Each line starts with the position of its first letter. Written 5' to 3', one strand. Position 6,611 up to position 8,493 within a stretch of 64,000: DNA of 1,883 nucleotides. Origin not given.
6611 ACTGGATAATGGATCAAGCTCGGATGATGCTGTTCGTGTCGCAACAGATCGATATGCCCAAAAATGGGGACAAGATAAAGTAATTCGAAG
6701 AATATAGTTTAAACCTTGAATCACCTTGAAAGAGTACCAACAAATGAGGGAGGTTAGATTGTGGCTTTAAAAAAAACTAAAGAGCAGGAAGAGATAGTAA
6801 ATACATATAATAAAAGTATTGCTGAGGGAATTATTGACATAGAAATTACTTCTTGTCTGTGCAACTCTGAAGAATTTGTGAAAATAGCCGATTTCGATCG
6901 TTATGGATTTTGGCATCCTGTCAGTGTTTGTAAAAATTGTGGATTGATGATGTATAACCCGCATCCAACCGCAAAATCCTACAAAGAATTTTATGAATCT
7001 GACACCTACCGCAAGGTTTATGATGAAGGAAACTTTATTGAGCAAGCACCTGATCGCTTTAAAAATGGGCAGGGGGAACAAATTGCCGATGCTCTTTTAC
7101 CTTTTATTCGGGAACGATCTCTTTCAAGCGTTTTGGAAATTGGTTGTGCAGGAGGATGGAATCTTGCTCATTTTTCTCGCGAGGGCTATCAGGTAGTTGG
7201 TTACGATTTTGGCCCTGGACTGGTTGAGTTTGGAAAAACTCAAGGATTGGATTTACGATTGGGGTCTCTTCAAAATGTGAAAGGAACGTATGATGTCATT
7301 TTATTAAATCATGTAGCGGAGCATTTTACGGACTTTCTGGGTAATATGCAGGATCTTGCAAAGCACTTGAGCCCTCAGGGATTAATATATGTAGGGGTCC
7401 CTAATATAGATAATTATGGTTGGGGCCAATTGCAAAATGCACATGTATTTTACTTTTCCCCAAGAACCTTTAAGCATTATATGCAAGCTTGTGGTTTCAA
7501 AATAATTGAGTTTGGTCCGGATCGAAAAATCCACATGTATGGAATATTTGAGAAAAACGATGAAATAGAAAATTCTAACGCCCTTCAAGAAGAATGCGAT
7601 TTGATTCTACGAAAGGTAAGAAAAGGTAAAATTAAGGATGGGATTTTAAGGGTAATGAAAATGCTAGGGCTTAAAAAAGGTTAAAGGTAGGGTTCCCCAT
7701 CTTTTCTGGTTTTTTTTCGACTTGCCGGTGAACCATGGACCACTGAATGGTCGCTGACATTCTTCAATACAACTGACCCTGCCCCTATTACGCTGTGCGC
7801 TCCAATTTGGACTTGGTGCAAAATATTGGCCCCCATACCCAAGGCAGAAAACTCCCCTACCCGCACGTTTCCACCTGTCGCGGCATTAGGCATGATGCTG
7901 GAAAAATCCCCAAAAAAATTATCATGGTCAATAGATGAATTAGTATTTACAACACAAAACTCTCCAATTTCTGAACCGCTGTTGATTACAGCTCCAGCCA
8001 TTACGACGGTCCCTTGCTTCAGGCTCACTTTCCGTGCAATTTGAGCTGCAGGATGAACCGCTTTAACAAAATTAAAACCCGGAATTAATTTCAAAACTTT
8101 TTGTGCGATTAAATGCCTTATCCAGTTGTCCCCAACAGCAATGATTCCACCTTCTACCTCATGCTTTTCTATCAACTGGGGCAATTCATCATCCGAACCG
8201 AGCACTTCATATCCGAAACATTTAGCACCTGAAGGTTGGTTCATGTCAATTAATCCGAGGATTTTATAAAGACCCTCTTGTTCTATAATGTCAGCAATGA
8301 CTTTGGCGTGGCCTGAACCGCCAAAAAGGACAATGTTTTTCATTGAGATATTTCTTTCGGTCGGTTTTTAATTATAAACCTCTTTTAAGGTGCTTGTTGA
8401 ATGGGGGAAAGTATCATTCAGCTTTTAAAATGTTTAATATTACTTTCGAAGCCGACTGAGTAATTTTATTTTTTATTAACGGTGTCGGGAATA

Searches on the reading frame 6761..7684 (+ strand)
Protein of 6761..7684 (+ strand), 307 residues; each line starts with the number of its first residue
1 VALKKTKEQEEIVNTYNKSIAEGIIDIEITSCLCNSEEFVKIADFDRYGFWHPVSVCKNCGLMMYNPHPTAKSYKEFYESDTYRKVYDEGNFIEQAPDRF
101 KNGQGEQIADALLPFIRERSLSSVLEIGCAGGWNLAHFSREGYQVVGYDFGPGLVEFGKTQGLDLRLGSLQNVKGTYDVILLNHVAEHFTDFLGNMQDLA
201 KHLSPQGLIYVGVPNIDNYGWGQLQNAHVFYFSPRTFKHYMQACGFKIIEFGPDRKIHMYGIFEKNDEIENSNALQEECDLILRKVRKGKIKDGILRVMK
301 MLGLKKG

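Call 19: search_protein_families(library=pfam, proteins=[window:6761-7684:+], max_evalue=0.001)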
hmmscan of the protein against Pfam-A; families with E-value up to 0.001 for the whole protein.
window:6761-7684:+ (307 aa): 5 families
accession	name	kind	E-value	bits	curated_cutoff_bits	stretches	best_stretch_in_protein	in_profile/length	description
PF13489.12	Methyltransf_23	-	7.5e-23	81.5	27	1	107-250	8-163/164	Methyltransferase domain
PF08241.18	Methyltransf_11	-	6.3e-10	40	21.2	1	125-210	1-94/95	Methyltransferase domain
PF08242.18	Methyltransf_12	-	2.3e-08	35.1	30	1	125-209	1-98/98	Methyltransferase domain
PF13649.12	Methyltransf_25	-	4.8e-07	30.8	27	1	124-207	1-97/97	Methyltransferase domain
PF13847.12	Methyltransf_31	-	5.7e-05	23.3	27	1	121-215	4-113/145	Methyltransferase domain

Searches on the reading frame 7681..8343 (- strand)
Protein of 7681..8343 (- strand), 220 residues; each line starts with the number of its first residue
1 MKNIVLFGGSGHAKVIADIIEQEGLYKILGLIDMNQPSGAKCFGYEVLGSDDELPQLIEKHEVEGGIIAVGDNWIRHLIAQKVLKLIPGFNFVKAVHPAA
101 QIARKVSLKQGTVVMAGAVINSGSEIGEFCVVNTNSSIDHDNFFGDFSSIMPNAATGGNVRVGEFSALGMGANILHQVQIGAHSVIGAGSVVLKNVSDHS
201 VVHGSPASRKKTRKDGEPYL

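Call 19: search_protein_families(library=pfam, proteins=[window:7681-8343:-], max_evalue=0.001)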
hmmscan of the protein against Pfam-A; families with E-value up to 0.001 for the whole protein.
window:7681-8343:- (220 aa): 3 families
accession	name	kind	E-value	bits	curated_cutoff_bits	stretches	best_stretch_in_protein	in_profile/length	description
PF17836.7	PglD_N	-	4.1e-18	66.1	23.4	1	3-83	1-78/78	PglD N-terminal domain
PF00132.30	Hexapep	-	2e-13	49.8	27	2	159-193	1-35/36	Bacterial transferase hexapeptide (six repeats)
PF25084.1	LbH_EIF2B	-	1.7e-05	25.2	54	1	99-196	15-103/105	EIF2B subunit epsilon LbH domain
